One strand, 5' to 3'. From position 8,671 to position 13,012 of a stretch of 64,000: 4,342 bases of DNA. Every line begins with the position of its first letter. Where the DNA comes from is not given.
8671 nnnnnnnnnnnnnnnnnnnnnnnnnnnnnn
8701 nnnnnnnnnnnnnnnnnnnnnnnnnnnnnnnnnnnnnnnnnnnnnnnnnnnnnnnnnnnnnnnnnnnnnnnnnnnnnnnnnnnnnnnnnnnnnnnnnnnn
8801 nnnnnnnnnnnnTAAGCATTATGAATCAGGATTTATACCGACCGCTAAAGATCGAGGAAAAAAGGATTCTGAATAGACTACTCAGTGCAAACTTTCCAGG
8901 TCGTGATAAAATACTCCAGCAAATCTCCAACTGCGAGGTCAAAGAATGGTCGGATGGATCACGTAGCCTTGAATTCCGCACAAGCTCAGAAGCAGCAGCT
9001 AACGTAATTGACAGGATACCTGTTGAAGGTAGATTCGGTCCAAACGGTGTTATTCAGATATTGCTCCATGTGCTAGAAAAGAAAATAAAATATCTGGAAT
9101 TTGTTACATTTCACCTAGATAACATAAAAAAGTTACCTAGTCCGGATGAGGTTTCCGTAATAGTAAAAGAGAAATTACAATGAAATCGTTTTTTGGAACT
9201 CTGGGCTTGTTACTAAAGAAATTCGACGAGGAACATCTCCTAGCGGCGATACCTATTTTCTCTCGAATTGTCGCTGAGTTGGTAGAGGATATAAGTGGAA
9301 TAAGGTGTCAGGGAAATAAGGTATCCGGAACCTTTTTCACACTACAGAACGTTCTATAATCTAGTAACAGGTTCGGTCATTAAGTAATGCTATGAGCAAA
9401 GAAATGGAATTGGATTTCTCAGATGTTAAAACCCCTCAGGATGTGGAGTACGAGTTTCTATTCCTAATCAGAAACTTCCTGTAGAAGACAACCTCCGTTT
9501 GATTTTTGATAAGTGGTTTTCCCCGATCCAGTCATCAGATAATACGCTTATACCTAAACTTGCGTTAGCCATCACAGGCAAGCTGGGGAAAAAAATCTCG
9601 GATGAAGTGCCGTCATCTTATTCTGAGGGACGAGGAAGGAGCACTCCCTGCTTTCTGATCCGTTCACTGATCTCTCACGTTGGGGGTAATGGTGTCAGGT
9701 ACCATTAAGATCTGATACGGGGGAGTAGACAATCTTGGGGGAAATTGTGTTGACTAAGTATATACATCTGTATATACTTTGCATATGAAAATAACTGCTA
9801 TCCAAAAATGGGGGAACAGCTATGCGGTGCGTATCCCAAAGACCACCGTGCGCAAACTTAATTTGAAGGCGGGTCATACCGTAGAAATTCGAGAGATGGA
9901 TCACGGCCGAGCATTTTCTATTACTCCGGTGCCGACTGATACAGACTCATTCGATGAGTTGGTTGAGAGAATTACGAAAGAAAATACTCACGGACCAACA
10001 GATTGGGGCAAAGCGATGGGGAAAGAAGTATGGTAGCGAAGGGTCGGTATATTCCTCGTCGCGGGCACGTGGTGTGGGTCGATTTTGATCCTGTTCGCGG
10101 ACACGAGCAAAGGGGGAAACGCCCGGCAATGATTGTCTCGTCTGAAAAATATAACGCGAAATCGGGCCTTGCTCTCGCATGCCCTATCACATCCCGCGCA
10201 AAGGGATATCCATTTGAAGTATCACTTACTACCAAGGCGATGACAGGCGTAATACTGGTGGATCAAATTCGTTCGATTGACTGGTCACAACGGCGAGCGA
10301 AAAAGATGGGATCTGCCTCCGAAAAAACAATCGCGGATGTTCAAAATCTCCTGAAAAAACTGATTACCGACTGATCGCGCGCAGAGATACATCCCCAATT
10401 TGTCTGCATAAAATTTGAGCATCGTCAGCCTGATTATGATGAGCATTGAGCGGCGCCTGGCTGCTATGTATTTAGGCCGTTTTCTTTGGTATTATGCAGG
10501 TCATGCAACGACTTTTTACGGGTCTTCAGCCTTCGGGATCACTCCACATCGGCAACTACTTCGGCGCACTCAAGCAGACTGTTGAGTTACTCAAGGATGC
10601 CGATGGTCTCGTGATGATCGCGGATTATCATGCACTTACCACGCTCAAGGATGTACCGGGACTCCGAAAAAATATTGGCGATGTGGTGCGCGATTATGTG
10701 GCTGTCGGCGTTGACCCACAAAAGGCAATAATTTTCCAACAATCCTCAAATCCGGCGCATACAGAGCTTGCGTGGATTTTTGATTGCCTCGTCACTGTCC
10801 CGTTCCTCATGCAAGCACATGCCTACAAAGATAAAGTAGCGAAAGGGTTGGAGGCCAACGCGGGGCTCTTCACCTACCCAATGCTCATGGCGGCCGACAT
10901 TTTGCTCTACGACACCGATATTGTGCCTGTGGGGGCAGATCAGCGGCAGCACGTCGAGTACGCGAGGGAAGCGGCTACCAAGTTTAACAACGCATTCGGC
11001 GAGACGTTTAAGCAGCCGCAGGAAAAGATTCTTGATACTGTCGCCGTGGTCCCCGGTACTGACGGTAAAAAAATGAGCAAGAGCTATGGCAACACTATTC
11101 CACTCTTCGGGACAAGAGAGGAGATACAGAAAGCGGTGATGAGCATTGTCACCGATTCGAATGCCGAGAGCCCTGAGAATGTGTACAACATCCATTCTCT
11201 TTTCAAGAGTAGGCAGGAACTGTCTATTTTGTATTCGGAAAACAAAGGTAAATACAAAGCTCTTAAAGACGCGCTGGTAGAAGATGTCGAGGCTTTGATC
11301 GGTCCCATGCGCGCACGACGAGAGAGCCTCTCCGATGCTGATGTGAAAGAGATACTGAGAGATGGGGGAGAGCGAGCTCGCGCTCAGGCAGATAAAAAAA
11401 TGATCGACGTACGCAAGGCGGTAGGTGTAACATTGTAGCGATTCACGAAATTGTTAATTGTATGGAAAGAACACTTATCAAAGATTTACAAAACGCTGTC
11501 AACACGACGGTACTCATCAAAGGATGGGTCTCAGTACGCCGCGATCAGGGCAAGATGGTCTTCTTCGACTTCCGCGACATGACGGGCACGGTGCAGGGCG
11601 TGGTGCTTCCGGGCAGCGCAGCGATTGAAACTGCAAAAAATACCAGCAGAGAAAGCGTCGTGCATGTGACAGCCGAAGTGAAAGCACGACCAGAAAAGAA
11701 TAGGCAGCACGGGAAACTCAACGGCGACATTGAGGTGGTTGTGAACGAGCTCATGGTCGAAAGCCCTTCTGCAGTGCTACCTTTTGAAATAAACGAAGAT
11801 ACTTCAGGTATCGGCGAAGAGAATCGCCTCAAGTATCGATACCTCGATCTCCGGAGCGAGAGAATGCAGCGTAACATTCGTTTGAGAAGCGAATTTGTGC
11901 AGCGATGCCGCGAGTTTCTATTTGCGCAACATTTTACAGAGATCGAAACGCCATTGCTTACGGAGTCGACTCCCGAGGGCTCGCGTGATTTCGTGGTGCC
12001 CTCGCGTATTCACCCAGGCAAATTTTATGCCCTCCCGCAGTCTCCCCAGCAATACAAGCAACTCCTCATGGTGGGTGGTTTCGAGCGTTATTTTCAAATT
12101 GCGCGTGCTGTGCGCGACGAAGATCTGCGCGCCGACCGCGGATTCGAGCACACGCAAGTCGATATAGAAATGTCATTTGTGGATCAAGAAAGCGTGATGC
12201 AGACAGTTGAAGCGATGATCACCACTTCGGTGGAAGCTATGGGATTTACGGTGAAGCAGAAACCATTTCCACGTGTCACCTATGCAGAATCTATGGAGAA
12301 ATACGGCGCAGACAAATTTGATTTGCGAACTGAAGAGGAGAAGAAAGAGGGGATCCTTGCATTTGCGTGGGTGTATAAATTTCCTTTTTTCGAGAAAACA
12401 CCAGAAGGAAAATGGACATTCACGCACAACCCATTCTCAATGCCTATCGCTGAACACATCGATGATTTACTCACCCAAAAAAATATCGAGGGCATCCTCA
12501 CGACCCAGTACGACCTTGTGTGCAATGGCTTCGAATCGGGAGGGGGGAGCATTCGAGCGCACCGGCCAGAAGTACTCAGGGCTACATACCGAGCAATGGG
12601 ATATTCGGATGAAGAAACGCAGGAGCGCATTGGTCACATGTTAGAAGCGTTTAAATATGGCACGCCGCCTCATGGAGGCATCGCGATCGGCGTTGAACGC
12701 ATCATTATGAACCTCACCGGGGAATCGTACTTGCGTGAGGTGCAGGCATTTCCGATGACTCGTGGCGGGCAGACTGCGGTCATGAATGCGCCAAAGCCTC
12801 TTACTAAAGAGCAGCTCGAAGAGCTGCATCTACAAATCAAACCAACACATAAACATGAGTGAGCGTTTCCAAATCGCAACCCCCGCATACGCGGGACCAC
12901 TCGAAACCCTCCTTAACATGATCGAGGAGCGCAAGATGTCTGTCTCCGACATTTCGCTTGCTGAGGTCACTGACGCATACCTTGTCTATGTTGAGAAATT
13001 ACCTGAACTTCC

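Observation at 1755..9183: RHS polymorphic-toxin locus: full-length RHS toxin + immunity candidate + orphan RHS-tip cassette + second immunity candidate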

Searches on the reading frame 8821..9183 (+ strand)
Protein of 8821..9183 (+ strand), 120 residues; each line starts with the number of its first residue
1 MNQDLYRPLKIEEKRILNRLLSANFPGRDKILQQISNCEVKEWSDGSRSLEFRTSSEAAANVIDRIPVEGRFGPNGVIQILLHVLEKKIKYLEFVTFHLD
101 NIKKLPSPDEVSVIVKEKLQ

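Call 8: search_protein_families(library=pfam, proteins=[window:8821-9183:+], max_evalue=0.01)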
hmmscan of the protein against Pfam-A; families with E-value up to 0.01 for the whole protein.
window:8821-9183:+ (120 aa): 1 family
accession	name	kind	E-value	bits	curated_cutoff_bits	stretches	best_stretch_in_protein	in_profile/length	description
PF22480.1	DUF6984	-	0.0065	16.9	24.6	1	7-72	2-64/101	Domain of unknown function (DUF6984)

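Call 9: search_protein_families(library=ncbifam, proteins=[window:8821-9183:+], max_evalue=0.01)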
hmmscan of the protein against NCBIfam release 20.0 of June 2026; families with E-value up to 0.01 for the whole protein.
window:8821-9183:+ (120 aa): 0 families

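Call 11: search_protein_families(library=pfam, proteins=[window:8821-9183:+], max_evalue=10)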
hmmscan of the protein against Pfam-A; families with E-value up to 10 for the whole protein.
window:8821-9183:+ (120 aa): 2 families
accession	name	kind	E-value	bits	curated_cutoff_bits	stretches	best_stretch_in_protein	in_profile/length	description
PF22480.1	DUF6984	-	0.0065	16.9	24.6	1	7-72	2-64/101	Domain of unknown function (DUF6984)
PF04004.18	Leo1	-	0.12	12.7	27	1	34-51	61-78/165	Leo1-like protein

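Call 16: search_solved_structures(query=window:8821-9183:+, max_evalue=10)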
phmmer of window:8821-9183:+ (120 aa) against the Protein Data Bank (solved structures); distinct sequences matched with E-value up to 10: 6.
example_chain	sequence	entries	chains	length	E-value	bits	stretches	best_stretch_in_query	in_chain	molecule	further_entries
1h96_A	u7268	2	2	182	0.28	14.6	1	6-110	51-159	FERRITIN LIGHT CHAIN 1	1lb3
6z3d_A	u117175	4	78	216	0.43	14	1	6-110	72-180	Ferritin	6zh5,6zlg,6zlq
9irv_A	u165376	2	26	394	0.52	13.7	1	17-109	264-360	DARPin | Designed ankyrin repeat proteins,Ferritin heavy chain, N-terminally processed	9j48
6i3c_A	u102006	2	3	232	0.98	12.8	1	3-44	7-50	Catechol O-methyltransferase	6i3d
9ugh_A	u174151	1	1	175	1.3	12.5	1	6-109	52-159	Ferritin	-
9luw_A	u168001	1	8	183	1.3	12.5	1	18-109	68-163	Ferritin heavy chain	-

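Call 30: find_homologous_proteins(query=window:8821-9180:+, max_evalue=0.01)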
Query window:8821-9180:+ (120 aa): 3 proteins with E <= 0.01 among 5 candidates.
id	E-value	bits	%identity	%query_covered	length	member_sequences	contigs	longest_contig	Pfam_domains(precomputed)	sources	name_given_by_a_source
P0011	1.5e-71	256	100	100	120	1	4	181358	-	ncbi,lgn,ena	-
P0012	6.7e-49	183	70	98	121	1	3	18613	-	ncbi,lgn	-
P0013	7.8e-48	179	69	98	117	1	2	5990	-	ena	-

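Call 31: find_encoding_contigs(protein=P0012, flank=10000, max_places=4)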
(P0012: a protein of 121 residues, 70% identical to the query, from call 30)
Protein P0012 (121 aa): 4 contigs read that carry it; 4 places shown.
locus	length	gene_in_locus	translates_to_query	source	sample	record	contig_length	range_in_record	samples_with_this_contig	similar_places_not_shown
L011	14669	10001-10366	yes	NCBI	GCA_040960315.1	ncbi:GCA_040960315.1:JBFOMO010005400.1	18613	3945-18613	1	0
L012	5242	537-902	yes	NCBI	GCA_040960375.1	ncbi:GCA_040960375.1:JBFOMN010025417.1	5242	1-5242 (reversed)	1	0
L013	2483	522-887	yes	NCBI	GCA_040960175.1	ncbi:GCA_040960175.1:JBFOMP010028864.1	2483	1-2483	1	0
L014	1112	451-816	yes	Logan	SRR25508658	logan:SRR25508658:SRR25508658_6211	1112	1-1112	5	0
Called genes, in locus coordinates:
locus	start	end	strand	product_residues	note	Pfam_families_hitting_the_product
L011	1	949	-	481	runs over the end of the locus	PF00239:Resolvase, PF07508:Recombinase, PF13408:Zn_ribbon_recom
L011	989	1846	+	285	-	-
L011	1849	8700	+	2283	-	PF20148:DUF6531 (weak), PF05593:RHS_repeat, PF25023:TEN_YD-shell (weak), PF25023:TEN_YD-shell, PF25023:TEN_YD-shell, PF05593:RHS_repeat, PF25788:Ig_Rha78A_N, PF25023:TEN_YD-shell, +3 more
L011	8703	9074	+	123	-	PF24722:DUF7674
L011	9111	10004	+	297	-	PF25023:TEN_YD-shell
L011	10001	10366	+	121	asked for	-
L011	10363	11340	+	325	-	PF25023:TEN_YD-shell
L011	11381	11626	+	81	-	-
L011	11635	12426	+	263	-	PF25023:TEN_YD-shell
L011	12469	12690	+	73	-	PF10049:DUF2283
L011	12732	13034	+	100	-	PF25023:TEN_YD-shell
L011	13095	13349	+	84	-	PF01527:HTH_Tnp_1, PF13384:HTH_23 (weak)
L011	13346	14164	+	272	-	PF00665:rve, PF13683:rve_3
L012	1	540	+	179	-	?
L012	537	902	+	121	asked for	-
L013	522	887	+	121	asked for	-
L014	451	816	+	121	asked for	-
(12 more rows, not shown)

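Call 32: find_encoding_contigs(protein=P0013, flank=6000, max_places=4)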
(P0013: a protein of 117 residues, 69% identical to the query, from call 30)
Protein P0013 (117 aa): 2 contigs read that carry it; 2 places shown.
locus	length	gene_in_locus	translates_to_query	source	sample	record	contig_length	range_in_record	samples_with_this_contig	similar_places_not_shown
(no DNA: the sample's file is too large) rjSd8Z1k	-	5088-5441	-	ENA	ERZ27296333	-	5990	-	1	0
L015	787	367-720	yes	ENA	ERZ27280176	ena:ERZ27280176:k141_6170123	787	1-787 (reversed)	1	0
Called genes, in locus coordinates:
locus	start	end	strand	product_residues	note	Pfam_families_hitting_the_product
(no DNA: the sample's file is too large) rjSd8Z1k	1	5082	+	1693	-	?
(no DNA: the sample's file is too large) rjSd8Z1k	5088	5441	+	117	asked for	-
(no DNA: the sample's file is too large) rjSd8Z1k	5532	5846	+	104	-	-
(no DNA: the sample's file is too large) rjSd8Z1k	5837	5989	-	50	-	?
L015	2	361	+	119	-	?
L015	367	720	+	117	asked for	-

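Call 33: list_cluster_members(proteins=[P0011, P0012, P0013])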
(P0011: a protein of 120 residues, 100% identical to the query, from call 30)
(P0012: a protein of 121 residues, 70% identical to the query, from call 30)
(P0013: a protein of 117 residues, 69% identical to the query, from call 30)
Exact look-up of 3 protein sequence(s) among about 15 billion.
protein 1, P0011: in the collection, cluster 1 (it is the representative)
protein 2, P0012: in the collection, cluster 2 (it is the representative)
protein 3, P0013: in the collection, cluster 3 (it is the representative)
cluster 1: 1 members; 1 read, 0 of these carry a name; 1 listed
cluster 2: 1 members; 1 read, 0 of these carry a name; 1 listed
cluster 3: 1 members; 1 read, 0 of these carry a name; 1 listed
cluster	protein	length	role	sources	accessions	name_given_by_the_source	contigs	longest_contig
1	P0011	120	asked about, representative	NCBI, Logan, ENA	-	-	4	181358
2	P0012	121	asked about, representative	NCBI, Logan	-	-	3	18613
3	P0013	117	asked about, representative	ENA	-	-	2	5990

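Call 72: search_protein_families(library=pfam, proteins=[L011:11348-11623:+], max_evalue=1)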
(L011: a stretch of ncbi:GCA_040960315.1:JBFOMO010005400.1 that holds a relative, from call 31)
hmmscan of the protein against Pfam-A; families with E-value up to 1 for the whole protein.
L011:11348-11623:+ (92 aa): 0 families

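Call 89: search_protein_families(library=pfam, alignment_id=A4, max_evalue=1)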
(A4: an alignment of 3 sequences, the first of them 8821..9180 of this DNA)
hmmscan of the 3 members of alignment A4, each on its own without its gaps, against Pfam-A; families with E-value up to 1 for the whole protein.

A. member 1, window:8821-9180:+ (120 aa): 2 families
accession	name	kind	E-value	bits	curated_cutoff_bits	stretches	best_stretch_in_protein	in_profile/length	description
PF22480.1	DUF6984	-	0.0065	16.9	24.6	1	7-72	2-64/101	Domain of unknown function (DUF6984)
PF04004.18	Leo1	-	0.12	12.7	27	1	34-51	61-78/165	Leo1-like protein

B. families by the number of members that match (of 3 scanned): 3 families
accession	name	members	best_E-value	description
PF22480.1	DUF6984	2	0.0065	Domain of unknown function (DUF6984)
PF15337.11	Vasculin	1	0.05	Vascular protein family Vasculin-like 1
PF04004.18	Leo1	1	0.12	Leo1-like protein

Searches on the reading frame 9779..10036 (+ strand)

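Call 11: search_protein_families(library=pfam, proteins=[window:9779-10036:+], max_evalue=10)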
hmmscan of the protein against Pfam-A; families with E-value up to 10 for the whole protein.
window:9779-10036:+ (85 aa): 3 families
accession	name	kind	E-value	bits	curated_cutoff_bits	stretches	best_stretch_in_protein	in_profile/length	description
PF04014.23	MazE_antitoxin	-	1.3e-12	47.8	24.7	1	8-53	1-45/48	Antidote-toxin recognition MazE, bacterial antitoxin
PF02359.24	CDC48_N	-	0.13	13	35.1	1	16-42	16-41/85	Cell division protein 48 (CDC48), N-terminal domain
PF24639.1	DUF7634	-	0.14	13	27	1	7-48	6-47/89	Domain of unknown function (DUF7634)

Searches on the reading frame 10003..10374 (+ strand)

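Call 11: search_protein_families(library=pfam, proteins=[window:10003-10374:+], max_evalue=10)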
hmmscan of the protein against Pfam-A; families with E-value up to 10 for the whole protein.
window:10003-10374:+ (123 aa): 1 family
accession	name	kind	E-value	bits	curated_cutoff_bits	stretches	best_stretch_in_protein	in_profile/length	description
PF02452.23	PemK_toxin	-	2.3e-30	105.5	23.1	1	19-120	1-108/109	PemK-like, MazF-like toxin of type II toxin-antitoxin system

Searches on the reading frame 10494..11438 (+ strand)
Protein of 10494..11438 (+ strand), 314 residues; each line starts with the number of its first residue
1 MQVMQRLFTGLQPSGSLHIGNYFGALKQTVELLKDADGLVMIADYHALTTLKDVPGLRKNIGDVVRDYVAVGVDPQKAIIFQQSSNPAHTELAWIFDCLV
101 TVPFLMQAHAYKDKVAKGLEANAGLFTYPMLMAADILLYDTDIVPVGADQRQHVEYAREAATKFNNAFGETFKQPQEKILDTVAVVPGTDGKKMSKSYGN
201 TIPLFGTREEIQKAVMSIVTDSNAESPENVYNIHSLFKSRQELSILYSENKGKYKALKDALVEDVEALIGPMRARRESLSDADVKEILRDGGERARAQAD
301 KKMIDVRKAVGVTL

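Call 8: search_protein_families(library=pfam, proteins=[window:10494-11438:+], max_evalue=0.01)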
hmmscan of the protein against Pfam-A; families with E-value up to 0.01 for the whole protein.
window:10494-11438:+ (314 aa): 1 family
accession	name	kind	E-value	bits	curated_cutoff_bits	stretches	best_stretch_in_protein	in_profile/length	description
PF00579.31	tRNA-synt_1b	-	1.6e-57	195.5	21.1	1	6-271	7-276/292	tRNA synthetases class I (W and Y)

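Call 9: search_protein_families(library=ncbifam, proteins=[window:10494-11438:+], max_evalue=0.01)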
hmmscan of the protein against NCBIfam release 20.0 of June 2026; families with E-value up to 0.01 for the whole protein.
window:10494-11438:+ (314 aa): 11 families
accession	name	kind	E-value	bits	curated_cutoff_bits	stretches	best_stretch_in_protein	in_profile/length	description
NF009207.0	PRK12556.1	equivalog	1.6e-83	280.3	479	1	6-312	5-331/332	tryptophan--tRNA ligase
TIGR00233.1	trpS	equivalog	2.7e-80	270.1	176.75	1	5-311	3-327/328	tryptophan--tRNA ligase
NF008923.0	PRK12284.1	equivalog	7e-76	255.7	597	1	4-312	2-331/431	tryptophan--tRNA ligase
NF008922.0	PRK12283.1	equivalog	5.9e-62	209.8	572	2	4-172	3-175/400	tryptophan--tRNA ligase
NF008925.0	PRK12285.1-2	equivalog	1.2e-17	64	451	1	8-222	66-280/365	tryptophan--tRNA ligase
NF006330.0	PRK08560.1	equivalog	5.8e-15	55.2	220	1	6-217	34-247/342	tyrosine--tRNA ligase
NF008926.0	PRK12285.1-3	equivalog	1.2e-09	37.6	320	1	7-166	68-230/429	tryptophan--tRNA ligase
NF008927.0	PRK12285.1-4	equivalog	1.8e-08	33.9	478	1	6-220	75-287/385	tryptophan--tRNA ligase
TIGR00234.1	tyrS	equivalog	2.1e-07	30.4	113.8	1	6-268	37-302/406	tyrosine--tRNA ligase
NF008924.0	PRK12285.1-1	equivalog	2.7e-05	23.6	644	1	7-217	76-279/381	tryptophan--tRNA ligase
NF008928.0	PRK12285.1-5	equivalog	0.00029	19.5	891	1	8-164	96-252/530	tryptophan--tRNA ligase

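Call 18: find_encoding_contigs(protein=window:10494-11438:+, flank=10000, max_places=4)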
Protein window:10494-11438:+ (314 aa): 4 contigs read that carry it; 2 places shown.
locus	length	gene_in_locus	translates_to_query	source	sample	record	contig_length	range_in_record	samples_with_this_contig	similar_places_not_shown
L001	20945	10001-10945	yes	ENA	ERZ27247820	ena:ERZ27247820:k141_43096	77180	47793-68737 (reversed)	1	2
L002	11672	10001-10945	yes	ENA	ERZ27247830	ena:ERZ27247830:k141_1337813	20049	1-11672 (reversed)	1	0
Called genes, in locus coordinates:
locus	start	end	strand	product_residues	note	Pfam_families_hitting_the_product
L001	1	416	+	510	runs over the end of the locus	PF02518:HATPase_c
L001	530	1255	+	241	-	-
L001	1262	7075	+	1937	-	PF05593:RHS_repeat, PF25023:TEN_YD-shell, PF05593:RHS_repeat, PF25023:TEN_YD-shell, PF05593:RHS_repeat, PF25023:TEN_YD-shell, PF05593:RHS_repeat (weak), PF25023:TEN_YD-shell, +1 more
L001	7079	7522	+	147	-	PF14106:DUF4279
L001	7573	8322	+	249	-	-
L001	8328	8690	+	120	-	-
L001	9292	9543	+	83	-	PF04014:MazE_antitoxin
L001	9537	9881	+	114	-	PF02452:PemK_toxin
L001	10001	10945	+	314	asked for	PF00579:tRNA-synt_1b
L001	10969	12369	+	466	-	PF01336:tRNA_anti-codon, PF00152:tRNA-synt_2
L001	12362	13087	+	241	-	PF02616:SMC_ScpA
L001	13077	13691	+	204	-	PF04079:SMC_ScpB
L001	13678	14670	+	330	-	PF00768:Peptidase_S11, PF13354:Beta-lactamase2 (weak)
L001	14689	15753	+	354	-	PF00953:Glycos_transf_4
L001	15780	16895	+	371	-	PF01098:FTSW_RODA_SPOVE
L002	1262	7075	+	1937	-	PF05593:RHS_repeat, PF25023:TEN_YD-shell, PF05593:RHS_repeat, PF25023:TEN_YD-shell, PF05593:RHS_repeat, PF25023:TEN_YD-shell, PF05593:RHS_repeat (weak), PF25023:TEN_YD-shell, +1 more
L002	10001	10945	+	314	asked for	PF00579:tRNA-synt_1b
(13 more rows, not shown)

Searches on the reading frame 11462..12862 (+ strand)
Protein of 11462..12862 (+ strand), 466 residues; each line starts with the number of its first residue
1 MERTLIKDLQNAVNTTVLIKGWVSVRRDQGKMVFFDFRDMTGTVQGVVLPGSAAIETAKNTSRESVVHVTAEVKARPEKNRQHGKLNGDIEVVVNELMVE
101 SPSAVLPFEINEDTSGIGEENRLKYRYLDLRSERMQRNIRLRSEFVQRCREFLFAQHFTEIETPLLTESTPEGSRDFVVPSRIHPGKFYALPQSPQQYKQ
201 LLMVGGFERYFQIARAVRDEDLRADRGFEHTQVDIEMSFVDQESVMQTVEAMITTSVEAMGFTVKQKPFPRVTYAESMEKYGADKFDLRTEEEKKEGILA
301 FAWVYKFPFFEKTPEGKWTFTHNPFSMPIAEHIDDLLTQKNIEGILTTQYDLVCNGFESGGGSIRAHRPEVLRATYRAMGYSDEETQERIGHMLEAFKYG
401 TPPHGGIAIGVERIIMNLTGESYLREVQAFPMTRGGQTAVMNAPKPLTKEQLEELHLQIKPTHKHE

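Call 8: search_protein_families(library=pfam, proteins=[window:11462-12862:+], max_evalue=0.01)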
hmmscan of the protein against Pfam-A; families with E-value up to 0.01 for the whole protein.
window:11462-12862:+ (466 aa): 2 families
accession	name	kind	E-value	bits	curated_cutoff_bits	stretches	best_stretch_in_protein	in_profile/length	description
PF00152.25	tRNA-synt_2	-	3e-107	358.7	25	1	119-433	2-307/308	tRNA synthetases class II (D, K and N)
PF01336.31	tRNA_anti-codon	-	6.2e-16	58.5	27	1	17-99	1-74/75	OB-fold nucleic acid binding domain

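Call 9: search_protein_families(library=ncbifam, proteins=[window:11462-12862:+], max_evalue=0.01)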
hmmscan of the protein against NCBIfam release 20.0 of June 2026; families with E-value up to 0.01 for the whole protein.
window:11462-12862:+ (466 aa): 15 families
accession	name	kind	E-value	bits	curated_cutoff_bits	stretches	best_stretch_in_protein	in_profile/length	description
NF001750.0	PRK00476.1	equivalog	1.5e-172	575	443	2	11-293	15-298/590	aspartate--tRNA ligase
TIGR00459.1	aspS_bact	equivalog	2.2e-153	511.8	373.85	2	3-295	4-295/586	aspartate--tRNA ligase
NF009460.0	PRK12820.1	equivalog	1.7e-120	403.3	1379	2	11-290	32-323/723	bifunctional aspartyl-tRNA synthetase/aspartyl/glutamyl-tRNA amidotransferase subunit C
NF003483.0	PRK05159.1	equivalog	2e-66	224.7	353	1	1-431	3-430/438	aspartate--tRNA(Asn) ligase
TIGR00458.1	aspS_nondisc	equivalog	1.2e-57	195.8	368.4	1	7-433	4-422/428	aspartate--tRNA(Asn) ligase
NF001756.1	PRK00484.1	subfamily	2.3e-37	128.8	468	1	10-434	47-486/488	lysine--tRNA ligase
TIGR00499.1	lysS_bact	equivalog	8e-36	123.7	427.6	2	10-287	49-307/496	lysine--tRNA ligase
NF003037.0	PRK03932.1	equivalog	1.2e-35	123.3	414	2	3-259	3-261/451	asparagine--tRNA ligase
TIGR00457.1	asnS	equivalog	9e-33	113.8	342.6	2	4-260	6-264/455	asparagine--tRNA ligase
NF002821.0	PRK02983.1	equivalog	5.7e-32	110.7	742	2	8-260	653-899/1102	bifunctional lysylphosphatidylglycerol synthetase/lysine--tRNA ligase LysX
NF009101.0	PRK12445.1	subfamily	2.9e-24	85.5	1026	2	11-282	62-321/505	lysine--tRNA ligase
TIGR00462.1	genX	equivalog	6.6e-17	61.9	286.9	2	140-283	2-144/304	EF-P lysine aminoacylase EpmA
NF005054.0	PRK06462.1-4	equivalog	1.3e-15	57.3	309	2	122-288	8-196/318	asparagine synthetase A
NF005052.0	PRK06462.1-1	equivalog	3.7e-14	52.6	368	1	121-260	31-173/353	asparagine synthetase A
NF006828.0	PRK09350.1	equivalog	7.8e-14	51.7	264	2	136-281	13-156/325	elongation factor P--(R)-beta-lysine ligase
